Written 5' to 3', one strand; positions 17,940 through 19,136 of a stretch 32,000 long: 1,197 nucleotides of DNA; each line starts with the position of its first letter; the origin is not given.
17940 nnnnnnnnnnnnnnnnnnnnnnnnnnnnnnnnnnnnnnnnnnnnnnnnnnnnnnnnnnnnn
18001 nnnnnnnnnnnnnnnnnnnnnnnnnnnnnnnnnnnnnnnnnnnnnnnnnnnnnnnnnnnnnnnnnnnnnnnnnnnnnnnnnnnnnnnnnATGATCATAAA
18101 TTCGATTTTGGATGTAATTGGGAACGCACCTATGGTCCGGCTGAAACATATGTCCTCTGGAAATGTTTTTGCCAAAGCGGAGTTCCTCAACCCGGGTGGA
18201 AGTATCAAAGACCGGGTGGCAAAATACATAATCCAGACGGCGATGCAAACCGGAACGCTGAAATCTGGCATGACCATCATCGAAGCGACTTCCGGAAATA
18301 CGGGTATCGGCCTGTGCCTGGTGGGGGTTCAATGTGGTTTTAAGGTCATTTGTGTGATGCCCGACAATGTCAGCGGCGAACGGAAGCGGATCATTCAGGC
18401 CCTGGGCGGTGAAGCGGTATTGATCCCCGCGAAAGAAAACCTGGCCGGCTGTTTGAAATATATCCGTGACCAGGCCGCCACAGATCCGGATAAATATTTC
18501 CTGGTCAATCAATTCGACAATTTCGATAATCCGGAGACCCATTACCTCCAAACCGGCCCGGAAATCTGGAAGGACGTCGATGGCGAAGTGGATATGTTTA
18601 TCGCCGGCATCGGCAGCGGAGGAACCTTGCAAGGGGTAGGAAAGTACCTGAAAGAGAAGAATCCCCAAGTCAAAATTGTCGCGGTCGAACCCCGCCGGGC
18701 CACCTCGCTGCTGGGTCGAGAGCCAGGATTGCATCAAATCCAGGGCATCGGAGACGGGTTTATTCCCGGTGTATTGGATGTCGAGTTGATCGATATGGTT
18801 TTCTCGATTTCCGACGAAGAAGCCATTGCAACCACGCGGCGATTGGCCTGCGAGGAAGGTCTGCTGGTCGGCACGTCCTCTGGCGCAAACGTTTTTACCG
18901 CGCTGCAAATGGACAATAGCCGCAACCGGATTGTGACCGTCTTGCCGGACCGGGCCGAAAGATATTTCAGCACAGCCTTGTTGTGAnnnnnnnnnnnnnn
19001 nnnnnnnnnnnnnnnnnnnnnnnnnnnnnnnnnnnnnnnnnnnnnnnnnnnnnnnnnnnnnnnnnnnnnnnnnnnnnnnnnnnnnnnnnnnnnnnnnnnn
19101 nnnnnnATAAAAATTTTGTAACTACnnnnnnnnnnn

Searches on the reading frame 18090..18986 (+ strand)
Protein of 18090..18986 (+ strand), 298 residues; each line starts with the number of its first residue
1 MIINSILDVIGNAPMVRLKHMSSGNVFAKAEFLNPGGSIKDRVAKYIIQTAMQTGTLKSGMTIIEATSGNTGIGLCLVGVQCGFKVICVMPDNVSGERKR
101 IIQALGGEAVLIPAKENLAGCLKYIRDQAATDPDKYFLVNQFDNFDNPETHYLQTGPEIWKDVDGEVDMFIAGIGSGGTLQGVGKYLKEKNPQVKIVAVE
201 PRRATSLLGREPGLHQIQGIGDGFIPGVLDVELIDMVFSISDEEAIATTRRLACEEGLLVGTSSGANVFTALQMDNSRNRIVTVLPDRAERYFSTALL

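Call 7: search_protein_families(library=pfam, proteins=[window:18090-18986:+])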
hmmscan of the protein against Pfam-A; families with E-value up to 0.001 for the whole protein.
window:18090-18986:+ (298 aa): 1 family
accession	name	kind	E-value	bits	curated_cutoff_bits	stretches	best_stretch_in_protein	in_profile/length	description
PF00291.31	PALP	-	1.7e-67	228.3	35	1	7-287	2-295/295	Pyridoxal-phosphate dependent enzyme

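Call 64: search_protein_families(library=ncbifam, proteins=[window:18090-18986:+], max_evalue=0.000001)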
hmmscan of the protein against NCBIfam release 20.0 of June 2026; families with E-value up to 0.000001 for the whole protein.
window:18090-18986:+ (298 aa): 30 families (the best 25 are shown)
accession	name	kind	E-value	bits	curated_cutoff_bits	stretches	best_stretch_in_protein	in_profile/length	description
TIGR01139.1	cysK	equivalog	6e-109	363.9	350.95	1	7-297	2-297/298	cysteine synthase A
TIGR01136.1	cysKM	subfamily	7.3e-109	363.7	344.15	1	7-297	2-298/299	cysteine synthase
NF007989.0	PRK10717.1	equivalog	3.7e-97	325.4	387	1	2-296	4-316/334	cysteine synthase A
TIGR01137.1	cysta_beta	equivalog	7.1e-85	285.4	510.25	1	3-295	2-308/457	cystathionine beta-synthase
TIGR01138.1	cysM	equivalog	9.6e-80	268.2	394.2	1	6-297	2-289/290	cysteine synthase B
NF008735.0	PRK11761.1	equivalog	2e-77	260.4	413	1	3-297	3-293/296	cysteine synthase CysM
TIGR03945.1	PLP_SbnA_fam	equivalog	9.7e-70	235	349.95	1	6-295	1-297/304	2,3-diaminopropionate biosynthesis protein SbnA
NF053679.1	CysteaSynCapA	equivalog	4.4e-64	216.3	600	1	3-294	7-316/329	cysteate synthase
NF052478.1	CystDsulMYC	equivalog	5.8e-21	75.2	600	1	25-295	38-323/354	L-cysteine desulfhydrase Cds1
NF006390.0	PRK08639.1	equivalog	6.7e-17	61.6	421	1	6-207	19-218/418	threonine ammonia-lyase IlvA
NF005292.0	PRK06815.1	equivalog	6.6e-16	58.3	371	1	16-208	28-211/320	threonine/serine dehydratase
TIGR01127.1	ilvA_1Cterm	equivalog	6.1e-14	51.8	378.75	1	19-272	10-265/380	threonine ammonia-lyase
NF004170.0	PRK05638.1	equivalog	1.2e-13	50.4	421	1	11-189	65-234/442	threonine synthase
TIGR01124.1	ilvA_2Cterm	equivalog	1.7e-13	50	411.3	1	14-207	22-207/499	threonine ammonia-lyase, biosynthetic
TIGR02079.1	THD1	equivalog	2.3e-13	49.7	440.55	1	6-207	10-210/410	threonine ammonia-lyase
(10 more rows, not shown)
